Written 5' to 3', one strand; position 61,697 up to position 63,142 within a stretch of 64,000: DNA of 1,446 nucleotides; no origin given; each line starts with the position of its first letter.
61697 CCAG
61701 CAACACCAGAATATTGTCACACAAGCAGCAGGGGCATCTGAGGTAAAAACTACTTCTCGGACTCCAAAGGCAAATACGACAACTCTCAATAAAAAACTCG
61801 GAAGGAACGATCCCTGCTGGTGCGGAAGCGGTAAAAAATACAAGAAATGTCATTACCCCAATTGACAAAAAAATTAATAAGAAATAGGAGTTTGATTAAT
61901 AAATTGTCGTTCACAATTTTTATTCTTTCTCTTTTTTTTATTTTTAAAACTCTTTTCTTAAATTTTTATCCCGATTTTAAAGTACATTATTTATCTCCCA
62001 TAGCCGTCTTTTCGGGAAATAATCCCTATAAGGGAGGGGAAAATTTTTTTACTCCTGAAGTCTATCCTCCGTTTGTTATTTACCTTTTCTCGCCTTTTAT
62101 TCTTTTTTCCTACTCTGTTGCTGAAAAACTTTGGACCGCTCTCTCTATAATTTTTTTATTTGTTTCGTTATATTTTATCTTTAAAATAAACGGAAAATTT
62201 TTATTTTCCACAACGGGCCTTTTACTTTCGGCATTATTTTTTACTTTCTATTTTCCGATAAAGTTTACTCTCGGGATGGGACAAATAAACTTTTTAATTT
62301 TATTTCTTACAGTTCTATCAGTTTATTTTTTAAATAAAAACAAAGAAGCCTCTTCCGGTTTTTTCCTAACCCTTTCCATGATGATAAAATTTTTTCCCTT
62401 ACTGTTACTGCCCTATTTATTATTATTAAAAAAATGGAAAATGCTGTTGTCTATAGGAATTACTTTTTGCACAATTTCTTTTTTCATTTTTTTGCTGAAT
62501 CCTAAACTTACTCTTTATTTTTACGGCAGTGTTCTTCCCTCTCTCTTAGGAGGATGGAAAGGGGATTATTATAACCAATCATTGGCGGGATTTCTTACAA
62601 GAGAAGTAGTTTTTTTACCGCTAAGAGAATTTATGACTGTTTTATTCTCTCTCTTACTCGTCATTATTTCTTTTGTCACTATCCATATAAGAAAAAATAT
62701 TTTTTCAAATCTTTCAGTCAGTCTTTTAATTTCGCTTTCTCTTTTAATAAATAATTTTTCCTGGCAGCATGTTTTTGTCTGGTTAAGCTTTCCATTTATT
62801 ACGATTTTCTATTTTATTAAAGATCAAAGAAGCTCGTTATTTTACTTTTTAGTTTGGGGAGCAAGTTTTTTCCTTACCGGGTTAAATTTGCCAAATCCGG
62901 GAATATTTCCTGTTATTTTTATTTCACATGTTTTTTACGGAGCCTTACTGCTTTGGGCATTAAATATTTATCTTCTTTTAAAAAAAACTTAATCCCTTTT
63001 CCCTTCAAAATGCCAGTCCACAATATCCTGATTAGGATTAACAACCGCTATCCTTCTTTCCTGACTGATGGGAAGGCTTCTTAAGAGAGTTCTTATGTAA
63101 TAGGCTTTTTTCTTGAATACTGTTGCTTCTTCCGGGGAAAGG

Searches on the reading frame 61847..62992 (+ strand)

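Call 51: search_protein_families(library=pfam, proteins=[window:61847-62992:+], max_evalue=0.001)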
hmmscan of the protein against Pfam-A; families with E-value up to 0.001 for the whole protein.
window:61847-62992:+ (381 aa): 1 family
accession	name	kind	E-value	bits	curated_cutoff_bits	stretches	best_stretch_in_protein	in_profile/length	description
PF09594.16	GT87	-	4.8e-28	99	25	1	72-299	2-233/237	Glycosyltransferase family 87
